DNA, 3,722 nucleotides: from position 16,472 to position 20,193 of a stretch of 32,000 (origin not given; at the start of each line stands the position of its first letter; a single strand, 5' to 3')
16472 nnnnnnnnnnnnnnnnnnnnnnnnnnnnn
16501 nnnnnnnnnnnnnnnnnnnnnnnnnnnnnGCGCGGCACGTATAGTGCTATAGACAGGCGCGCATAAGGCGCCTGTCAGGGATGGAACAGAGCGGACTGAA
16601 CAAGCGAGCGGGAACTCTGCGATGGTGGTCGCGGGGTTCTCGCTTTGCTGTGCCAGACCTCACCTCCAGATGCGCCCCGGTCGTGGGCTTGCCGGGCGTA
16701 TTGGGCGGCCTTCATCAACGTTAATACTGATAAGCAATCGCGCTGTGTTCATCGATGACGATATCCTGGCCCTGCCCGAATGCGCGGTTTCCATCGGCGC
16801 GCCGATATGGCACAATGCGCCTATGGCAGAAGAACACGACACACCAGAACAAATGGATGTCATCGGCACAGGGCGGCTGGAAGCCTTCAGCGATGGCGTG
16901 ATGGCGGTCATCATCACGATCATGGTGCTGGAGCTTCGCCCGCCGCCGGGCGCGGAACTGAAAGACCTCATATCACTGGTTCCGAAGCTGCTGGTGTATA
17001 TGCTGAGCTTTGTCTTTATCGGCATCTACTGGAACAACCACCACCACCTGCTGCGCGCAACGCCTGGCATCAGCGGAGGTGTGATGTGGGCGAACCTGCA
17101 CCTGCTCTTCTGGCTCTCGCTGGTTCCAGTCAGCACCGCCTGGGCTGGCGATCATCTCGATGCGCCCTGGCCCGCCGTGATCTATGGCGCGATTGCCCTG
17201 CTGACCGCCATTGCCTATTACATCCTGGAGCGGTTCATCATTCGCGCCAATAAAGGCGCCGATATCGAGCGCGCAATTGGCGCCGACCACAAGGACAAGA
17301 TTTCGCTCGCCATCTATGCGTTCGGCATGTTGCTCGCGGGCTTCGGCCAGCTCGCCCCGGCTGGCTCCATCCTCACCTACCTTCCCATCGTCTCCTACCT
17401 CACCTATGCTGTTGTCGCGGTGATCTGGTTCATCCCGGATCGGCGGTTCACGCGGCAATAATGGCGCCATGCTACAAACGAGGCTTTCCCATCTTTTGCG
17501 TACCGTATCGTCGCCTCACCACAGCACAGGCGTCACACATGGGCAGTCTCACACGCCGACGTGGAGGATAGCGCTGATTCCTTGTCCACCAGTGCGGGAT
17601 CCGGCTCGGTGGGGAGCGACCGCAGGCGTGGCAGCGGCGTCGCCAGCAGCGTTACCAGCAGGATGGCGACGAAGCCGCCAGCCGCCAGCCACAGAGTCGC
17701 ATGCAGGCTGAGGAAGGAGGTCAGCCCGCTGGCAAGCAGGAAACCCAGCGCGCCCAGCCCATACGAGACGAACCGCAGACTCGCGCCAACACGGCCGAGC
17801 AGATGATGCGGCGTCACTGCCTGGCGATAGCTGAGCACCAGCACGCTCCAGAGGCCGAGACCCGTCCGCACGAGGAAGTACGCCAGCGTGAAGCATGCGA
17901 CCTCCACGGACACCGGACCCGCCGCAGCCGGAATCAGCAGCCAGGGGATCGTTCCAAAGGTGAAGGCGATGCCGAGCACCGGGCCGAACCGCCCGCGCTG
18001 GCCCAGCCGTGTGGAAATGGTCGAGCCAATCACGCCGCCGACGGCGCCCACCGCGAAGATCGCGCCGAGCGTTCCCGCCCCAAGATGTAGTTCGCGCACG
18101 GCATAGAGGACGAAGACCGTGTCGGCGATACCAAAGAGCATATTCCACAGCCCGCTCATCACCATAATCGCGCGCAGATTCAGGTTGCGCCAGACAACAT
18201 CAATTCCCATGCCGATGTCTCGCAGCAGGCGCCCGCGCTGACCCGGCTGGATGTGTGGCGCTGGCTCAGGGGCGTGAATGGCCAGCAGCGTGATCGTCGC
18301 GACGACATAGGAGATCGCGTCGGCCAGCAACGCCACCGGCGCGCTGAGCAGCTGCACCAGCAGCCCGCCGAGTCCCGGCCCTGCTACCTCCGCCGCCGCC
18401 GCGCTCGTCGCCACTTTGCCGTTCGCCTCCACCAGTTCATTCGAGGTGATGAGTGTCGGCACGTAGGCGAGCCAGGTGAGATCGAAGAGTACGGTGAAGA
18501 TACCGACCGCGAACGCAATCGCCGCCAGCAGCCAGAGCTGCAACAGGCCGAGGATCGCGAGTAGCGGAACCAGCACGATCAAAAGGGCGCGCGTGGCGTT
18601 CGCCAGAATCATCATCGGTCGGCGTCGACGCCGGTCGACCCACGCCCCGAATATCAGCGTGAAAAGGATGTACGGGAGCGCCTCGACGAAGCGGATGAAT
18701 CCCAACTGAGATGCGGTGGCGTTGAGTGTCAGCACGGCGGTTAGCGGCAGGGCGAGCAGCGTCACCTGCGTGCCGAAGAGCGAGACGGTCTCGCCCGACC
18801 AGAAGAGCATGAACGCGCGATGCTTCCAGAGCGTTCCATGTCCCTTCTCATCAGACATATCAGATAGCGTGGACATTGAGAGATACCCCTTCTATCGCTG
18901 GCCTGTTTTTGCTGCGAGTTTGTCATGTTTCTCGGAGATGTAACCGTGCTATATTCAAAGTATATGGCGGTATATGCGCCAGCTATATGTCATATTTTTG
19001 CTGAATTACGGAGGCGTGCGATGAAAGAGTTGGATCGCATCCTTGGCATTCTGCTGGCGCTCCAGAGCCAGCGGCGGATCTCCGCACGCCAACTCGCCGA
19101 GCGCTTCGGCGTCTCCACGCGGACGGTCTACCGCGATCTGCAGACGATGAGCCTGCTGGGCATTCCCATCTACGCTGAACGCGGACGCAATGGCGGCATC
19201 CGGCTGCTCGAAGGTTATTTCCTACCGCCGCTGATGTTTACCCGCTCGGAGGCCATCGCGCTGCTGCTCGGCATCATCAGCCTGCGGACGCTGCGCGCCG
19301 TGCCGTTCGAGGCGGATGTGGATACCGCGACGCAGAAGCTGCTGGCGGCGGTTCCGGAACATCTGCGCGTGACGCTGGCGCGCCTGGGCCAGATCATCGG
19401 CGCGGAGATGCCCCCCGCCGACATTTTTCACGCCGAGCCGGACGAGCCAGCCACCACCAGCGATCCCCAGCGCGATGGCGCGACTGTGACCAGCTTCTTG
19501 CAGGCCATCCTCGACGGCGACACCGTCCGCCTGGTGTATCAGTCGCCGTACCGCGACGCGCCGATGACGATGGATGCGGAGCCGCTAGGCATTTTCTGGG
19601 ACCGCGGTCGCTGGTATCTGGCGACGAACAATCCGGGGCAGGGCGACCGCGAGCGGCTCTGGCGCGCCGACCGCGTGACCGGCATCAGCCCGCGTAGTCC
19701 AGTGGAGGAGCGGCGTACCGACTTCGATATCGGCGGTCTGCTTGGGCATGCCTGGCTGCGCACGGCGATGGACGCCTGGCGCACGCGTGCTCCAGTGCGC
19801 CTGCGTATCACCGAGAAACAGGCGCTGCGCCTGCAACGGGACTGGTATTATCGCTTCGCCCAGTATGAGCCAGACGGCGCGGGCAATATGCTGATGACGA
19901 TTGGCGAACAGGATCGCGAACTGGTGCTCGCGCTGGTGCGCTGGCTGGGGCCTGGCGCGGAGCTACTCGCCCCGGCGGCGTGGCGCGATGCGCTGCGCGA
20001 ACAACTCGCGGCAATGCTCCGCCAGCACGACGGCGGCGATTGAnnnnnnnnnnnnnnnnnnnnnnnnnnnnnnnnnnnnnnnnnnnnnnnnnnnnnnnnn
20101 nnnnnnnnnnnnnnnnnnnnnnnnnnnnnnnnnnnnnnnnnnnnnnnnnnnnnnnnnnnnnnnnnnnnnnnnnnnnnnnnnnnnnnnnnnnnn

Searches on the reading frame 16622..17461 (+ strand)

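Call 70: search_protein_families(library=pfam, proteins=[window:16622-17461:+], max_evalue=0.00001)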
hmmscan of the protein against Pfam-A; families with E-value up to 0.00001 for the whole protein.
window:16622-17461:+ (279 aa): 1 family
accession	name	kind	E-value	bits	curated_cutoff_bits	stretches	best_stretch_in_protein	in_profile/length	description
PF06736.16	TMEM175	-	2.2e-30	105.4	25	1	85-169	1-88/88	Endosomal/lysosomal potassium channel TMEM175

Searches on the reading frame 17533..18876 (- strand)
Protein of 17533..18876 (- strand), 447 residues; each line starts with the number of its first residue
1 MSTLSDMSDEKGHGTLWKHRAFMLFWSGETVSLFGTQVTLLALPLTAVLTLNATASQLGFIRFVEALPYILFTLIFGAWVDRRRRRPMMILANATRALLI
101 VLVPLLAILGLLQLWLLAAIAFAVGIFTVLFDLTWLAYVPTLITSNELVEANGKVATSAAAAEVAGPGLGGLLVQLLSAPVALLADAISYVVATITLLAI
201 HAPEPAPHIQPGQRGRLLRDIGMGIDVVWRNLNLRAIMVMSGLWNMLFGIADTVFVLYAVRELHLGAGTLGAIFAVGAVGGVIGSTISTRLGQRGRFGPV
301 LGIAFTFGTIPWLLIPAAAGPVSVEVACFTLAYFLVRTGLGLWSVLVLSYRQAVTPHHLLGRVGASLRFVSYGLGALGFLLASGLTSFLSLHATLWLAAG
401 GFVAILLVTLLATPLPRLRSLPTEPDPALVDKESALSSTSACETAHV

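Call 17: find_encoding_contigs(protein=window:17533-18876:-, flank=1000, max_places=3)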
Protein window:17533-18876:- (447 aa): no gene with exactly this product is on record in the collection.

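Call 70: search_protein_families(library=pfam, proteins=[window:17533-18876:-], max_evalue=0.00001)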
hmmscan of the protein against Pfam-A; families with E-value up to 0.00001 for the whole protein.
window:17533-18876:- (447 aa): 2 families
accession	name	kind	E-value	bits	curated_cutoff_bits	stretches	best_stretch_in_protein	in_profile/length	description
PF07690.21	MFS_1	-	7.7e-29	101.1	33.4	1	27-378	3-346/347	Major Facilitator Superfamily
PF05977.19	MFS_3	-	1.5e-17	63.7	27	1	18-422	8-402/524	Transmembrane secretion effector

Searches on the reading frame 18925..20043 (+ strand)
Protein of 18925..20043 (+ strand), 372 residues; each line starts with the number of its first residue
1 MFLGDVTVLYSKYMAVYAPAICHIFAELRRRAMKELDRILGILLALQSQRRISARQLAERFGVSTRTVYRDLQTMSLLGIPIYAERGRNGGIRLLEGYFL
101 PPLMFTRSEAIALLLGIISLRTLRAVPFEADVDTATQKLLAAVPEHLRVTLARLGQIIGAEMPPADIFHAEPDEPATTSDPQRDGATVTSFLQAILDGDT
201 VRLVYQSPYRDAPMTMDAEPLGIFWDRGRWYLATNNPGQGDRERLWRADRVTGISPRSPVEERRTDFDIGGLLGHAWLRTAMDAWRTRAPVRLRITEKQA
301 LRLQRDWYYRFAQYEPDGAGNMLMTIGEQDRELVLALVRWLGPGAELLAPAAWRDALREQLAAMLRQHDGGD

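Call 71: search_protein_families(library=pfam, proteins=[window:18925-20043:+], max_evalue=0.00001)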
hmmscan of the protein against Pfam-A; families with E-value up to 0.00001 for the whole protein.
window:18925-20043:+ (372 aa): 5 families
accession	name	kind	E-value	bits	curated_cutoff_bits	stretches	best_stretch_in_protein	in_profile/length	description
PF08279.18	HTH_11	-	4.5e-15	55.7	25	1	41-92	4-54/55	HTH domain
PF13280.12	WYL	-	3.3e-11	43.4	21.8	1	189-254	4-68/70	WYL domain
PF19187.6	HTH_PafC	-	6e-09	36.2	32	1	35-139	2-113/115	PafC helix-turn-helix domain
PF25583.1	WCX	-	2e-07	31.7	23.9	1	290-365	4-76/76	WCX domain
PF08220.18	HTH_DeoR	-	2.9e-06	27.4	21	1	38-80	1-43/57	DeoR-like helix-turn-helix domain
